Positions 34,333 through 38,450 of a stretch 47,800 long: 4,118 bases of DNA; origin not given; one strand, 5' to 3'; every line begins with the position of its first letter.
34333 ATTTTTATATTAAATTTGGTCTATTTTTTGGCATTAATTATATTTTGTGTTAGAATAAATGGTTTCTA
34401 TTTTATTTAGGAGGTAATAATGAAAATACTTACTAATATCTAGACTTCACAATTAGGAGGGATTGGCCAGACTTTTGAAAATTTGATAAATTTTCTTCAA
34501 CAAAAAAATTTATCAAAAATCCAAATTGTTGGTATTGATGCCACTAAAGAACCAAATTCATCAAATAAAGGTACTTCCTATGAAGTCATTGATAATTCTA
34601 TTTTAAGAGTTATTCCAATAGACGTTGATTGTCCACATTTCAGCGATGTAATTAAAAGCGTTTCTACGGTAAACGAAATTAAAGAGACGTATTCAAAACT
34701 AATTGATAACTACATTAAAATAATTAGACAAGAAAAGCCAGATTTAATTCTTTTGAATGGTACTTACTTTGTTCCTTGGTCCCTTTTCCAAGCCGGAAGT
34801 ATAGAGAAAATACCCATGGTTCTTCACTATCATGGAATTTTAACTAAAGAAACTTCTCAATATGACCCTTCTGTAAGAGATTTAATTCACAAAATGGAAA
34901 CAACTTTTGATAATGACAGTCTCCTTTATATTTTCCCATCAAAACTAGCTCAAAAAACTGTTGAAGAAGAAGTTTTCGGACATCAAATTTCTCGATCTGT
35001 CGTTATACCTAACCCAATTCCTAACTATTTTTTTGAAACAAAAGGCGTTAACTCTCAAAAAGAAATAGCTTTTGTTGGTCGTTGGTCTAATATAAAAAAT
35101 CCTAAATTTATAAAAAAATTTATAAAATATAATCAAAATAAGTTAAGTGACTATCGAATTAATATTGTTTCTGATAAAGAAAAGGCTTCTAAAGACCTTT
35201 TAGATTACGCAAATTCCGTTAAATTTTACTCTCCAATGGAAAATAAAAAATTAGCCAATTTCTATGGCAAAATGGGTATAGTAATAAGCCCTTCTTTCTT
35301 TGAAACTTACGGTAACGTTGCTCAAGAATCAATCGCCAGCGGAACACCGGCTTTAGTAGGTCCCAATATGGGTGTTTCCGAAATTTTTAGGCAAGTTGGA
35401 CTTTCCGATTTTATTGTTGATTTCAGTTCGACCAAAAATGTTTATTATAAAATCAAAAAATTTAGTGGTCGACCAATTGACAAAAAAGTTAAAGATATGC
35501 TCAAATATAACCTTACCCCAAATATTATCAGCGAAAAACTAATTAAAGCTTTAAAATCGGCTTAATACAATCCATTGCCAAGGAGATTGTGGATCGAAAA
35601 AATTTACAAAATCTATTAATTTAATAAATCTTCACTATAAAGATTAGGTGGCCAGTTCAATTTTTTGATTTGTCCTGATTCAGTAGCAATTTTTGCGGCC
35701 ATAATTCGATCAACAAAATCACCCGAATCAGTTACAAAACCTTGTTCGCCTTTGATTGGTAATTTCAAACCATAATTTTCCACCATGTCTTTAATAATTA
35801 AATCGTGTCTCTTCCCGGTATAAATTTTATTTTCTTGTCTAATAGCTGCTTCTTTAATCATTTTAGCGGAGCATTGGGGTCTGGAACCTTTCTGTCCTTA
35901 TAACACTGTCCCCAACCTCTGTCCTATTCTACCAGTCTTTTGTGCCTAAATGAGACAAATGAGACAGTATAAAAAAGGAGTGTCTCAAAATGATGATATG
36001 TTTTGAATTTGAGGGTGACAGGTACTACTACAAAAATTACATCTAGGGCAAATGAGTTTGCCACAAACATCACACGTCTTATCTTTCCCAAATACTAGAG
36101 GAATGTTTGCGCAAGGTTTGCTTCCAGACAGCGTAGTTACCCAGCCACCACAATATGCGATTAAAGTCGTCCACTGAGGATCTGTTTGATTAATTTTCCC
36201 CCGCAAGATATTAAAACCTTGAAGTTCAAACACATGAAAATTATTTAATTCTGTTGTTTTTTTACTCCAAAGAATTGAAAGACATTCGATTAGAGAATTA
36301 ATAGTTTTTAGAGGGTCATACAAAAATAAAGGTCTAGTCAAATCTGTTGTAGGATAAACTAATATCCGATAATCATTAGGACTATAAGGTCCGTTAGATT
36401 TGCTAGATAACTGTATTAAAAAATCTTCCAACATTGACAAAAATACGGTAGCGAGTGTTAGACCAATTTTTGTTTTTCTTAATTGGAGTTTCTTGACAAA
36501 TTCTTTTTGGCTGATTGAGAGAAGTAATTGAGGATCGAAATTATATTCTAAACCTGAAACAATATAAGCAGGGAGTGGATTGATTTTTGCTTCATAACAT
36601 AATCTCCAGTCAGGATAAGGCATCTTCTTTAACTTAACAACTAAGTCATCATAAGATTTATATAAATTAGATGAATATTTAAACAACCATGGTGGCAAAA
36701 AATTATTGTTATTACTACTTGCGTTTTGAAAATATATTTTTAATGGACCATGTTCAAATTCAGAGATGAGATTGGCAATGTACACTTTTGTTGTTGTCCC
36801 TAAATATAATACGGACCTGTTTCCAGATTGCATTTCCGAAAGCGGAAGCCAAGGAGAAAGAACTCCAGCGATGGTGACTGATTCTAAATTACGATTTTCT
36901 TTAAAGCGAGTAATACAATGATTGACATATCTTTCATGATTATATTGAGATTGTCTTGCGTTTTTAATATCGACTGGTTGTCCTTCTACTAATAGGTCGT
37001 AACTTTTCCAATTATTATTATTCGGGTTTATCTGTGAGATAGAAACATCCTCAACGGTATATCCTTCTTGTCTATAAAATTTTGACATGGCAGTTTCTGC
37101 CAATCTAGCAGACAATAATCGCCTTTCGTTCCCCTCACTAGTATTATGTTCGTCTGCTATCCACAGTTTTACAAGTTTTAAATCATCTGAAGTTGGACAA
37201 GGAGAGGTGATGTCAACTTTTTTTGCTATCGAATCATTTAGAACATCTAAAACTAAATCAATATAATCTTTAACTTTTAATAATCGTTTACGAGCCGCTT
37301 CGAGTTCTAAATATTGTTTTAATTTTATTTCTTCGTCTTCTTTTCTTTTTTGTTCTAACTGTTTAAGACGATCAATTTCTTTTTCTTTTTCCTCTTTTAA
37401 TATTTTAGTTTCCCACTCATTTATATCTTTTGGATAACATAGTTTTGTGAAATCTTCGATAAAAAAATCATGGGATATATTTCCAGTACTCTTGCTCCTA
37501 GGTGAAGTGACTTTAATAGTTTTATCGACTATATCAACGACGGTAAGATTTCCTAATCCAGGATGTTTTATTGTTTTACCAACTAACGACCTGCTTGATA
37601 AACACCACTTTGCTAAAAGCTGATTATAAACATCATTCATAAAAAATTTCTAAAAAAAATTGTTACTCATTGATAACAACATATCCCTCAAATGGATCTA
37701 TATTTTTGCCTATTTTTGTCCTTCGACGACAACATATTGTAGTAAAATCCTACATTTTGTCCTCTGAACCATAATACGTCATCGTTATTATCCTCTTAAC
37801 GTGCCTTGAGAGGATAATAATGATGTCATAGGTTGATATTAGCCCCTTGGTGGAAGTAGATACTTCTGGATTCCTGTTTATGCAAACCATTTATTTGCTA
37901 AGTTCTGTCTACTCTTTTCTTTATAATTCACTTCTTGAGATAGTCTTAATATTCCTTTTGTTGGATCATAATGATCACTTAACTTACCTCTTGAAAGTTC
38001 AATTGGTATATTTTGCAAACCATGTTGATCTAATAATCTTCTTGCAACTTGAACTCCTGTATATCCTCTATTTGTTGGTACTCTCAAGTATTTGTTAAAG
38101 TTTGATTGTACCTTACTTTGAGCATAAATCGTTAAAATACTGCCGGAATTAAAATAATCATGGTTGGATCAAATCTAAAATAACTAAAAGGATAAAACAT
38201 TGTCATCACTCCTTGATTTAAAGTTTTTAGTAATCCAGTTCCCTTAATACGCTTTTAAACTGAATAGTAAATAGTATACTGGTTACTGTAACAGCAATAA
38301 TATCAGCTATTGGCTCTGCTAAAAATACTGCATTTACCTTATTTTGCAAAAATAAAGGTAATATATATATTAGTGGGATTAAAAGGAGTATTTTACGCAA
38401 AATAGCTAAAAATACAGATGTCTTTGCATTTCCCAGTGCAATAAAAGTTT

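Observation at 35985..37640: Orphan 551-aa multidomain protein with a PD-(D/E)xK-like core and Cys6 tail: candidate undescribed defence or mobile-element nuclease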

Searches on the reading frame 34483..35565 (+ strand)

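Call 3: search_protein_families(library=pfam, proteins=[window:34483-35565:+], max_evalue=1)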
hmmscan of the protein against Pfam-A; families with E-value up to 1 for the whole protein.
window:34483-35565:+ (360 aa): 9 families
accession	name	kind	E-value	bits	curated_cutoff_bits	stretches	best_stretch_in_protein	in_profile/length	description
PF00534.26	Glycos_transf_1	-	9.2e-13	48.5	26.4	1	185-329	8-157/172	Glycosyl transferases group 1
PF13692.12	Glyco_trans_1_4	-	1.4e-10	42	27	1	193-313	2-125/142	Glycosyl transferases group 1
PF13439.12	Glyco_transf_4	-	2.6e-07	31.3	28.5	1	77-179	64-166/170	Glycosyltransferase Family 4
PF20706.3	GT4-conflict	-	2.4e-06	27.2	26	1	253-308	271-325/385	Family 4 Glycosyltransferase in conflict systems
PF08643.16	DUF1776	-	0.024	14.5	25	1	58-156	60-156/294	Fungal family of unknown function (DUF1776)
PF02350.25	Epimerase_2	-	0.032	13.5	30.6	1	62-138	45-122/347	UDP-N-acetylglucosamine 2-epimerase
PF13579.12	Glyco_trans_4_4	-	0.042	14.6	29.7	1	79-177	65-157/158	Glycosyl transferase 4-like domain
PF03851.20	UvdE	-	0.054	13.2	24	1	63-145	155-239/275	UV-endonuclease UvdE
PF08651.15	DASH_Duo1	-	0.22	11.8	25.4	1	56-84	26-54/74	DASH complex subunit Duo1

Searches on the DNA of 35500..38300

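Call 84: search_rna_families(source=window, start=35500, end=38300, threshold=evalue, max_evalue=1)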
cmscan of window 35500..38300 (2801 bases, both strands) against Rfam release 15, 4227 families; matches with E-value up to 1: 1.
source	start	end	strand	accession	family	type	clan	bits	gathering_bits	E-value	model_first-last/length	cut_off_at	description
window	37966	38052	+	RF01196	snoZ30a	Gene; snRNA; snoRNA; CD-box;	-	18.6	80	0.66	1-92/92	no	Small nucleolar RNA Z30a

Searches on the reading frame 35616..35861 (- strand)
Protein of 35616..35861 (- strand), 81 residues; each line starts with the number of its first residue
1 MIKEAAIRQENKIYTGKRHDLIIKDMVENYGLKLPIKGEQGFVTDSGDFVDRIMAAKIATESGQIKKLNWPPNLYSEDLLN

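Call 3: search_protein_families(library=pfam, proteins=[window:35616-35861:-], max_evalue=1)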
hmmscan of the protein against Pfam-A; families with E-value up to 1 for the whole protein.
window:35616-35861:- (81 aa): 0 families

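Call 4: search_protein_families(library=padloc, proteins=[window:35616-35861:-], max_evalue=1)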
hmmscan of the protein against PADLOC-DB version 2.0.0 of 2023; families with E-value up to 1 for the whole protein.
window:35616-35861:- (81 aa): 0 families

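Call 5: search_protein_families(library=ncbifam, proteins=[window:35616-35861:-], max_evalue=1)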
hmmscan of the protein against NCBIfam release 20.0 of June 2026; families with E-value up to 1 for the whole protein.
window:35616-35861:- (81 aa): 0 families

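Call 6: search_protein_families(library=phrogs, proteins=[window:35616-35861:-], max_evalue=1)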
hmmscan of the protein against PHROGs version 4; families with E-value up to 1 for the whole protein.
window:35616-35861:- (81 aa): 1 family
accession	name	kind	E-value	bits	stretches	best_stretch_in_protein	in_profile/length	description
phrog_839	-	unknown function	8.1e-14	52.8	1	37-79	129-174/253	-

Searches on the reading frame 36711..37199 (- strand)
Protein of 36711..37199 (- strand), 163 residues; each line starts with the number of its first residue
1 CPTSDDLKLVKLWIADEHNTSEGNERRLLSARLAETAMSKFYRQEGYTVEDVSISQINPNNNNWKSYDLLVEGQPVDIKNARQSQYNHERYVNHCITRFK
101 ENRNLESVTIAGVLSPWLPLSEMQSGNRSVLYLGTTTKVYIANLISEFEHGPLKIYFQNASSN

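Call 62: predict_structure(alignment_id=A5)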
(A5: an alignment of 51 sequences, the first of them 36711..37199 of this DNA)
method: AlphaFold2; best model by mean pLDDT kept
length: 163 residues; sequences in the alignment: 51
mean_pLDDT: 90.4   pTM: 0.85
mean pLDDT of the five models: 90.4, 88.1, 87.7, 87.2, 86.0
residues with pLDDT >= 90: 119; 70-90: 34; 50-70: 8; < 50: 2
segments of 3 or more residues with pLDDT < 50: none
pLDDT, mean of each block of 10 residues (from residue 1): 96 94 94 97 98 94 94 96 93 77 88 96 91 95 88 71 45
secondary structure, 60 per line:
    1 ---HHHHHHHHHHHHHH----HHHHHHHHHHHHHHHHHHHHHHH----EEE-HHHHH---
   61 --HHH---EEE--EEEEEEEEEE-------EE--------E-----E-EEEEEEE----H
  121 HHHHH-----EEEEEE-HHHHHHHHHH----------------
elements in order: H4-17 H22-44 E49-51 H53-57 E69-71 E74-83 E109-115 H120-125 E131-136 H138-147

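Call 65: fold_search(model_id=the predicted structure, library=pdb)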
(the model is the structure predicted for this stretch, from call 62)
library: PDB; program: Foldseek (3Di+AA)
matches with E <= 10: 214; with E <= 0.001: 0
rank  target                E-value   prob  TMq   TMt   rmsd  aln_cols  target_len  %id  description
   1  2ost_A                1.0e-02  0.94  0.33  0.36  12.0       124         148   21  The structure of a bacterial homing endonuclease : I-Ssp6803I (released 2007-03-20)
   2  2ost_B                1.4e-02  0.94  0.36  0.39  13.9       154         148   16  The structure of a bacterial homing endonuclease : I-Ssp6803I (released 2007-03-20)
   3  8hmy_A                1.8e-02  0.90  0.38  0.22   9.7       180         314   10  Cryo-EM structure of the human pre-catalytic TSEN/pre-tRNA complex (released 2023-04-19)
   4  2b0e_A                3.3e-02  0.25  0.24  0.19   9.7       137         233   16  EcoRV Restriction Endonuclease/GAAUTC/Ca2+ (released 2005-09-27)
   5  8hmz_A                4.9e-02  0.51  0.32  0.19   8.7       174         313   10  Cryo-EM structure of the human post-catalytic TSEN/pre-tRNA complex (released 2023-04-19)
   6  2ost_C                5.6e-02  0.75  0.34  0.40  12.1       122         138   21  The structure of a bacterial homing endonuclease : I-Ssp6803I (released 2007-03-20)
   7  8q5m_C                7.3e-02  0.77  0.36  0.38   7.2       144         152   12  N-terminal domain of restriction endonuclease Eco15I in the absence of DNA. (released 2024-07-17)
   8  7uxa_C                7.7e-02  0.69  0.38  0.32   9.9       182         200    9  Human tRNA Splicing Endonuclease Complex bound to pre-tRNA-ARG (released 2023-02-08)
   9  5w92                  8.3e-02  0.66  0.38  0.35   9.1       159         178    9  Crystal structure of the influenza virus PA endonuclease in complex with an inhibitor - SRI-30049 (released 2018-02-07)
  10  6qnw_G                1.0e-01  0.57  0.35  0.10   8.1       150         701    9  Influenza A Polymerase Heterotrimer Human H3N2 Northern Territory 1968 (released 2019-09-04)
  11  3ebj_B                1.1e-01  0.57  0.40  0.38  12.8       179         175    9  Crystal structure of an avian influenza virus protein (released 2009-02-10)
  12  1bss_B                1.2e-01  0.15  0.24  0.19  10.4       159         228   14  ECORV-T93A/DNA/CA2+ (released 1998-09-02)
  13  6v9e                  1.4e-01  0.63  0.40  0.37   8.3       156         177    9  The crystal structure of the 2009 H1N1 PA endonuclease wild type in complex with SJ000988632 (released 2021-02-10)
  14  7mty                  1.6e-01  0.54  0.36  0.33   9.0       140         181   11  The crystal structure of wild type PA endonuclease (2009/H1N1/CALIFORNIA) in complex with SJ000988569 (released 2022-05-18)
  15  8dal                  1.7e-01  0.66  0.38  0.35   8.2       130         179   11  The N-terminal domain of PA endonuclease from the influenza H1N1 viral polymerase in complex with 4-(benzyloxy)-6-bromo- (released 2022-12-21)
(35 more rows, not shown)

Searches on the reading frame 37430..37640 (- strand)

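Call 67: search_protein_families(library=pfam, proteins=[window:37430-37640:-], max_evalue=1)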
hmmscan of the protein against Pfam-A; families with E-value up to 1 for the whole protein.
window:37430-37640:- (70 aa): 0 families

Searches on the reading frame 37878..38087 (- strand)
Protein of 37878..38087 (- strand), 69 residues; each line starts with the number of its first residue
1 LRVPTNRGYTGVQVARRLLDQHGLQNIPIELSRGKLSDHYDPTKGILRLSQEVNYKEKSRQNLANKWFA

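Call 3: search_protein_families(library=pfam, proteins=[window:37878-38087:-], max_evalue=1)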
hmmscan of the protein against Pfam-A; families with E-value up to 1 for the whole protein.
window:37878-38087:- (69 aa): 1 family
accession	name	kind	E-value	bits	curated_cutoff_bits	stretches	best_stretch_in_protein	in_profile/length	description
PF04298.18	Zn_peptidase_2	-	8.1e-16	58.6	27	1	2-59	28-84/218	Putative neutral zinc metallopeptidase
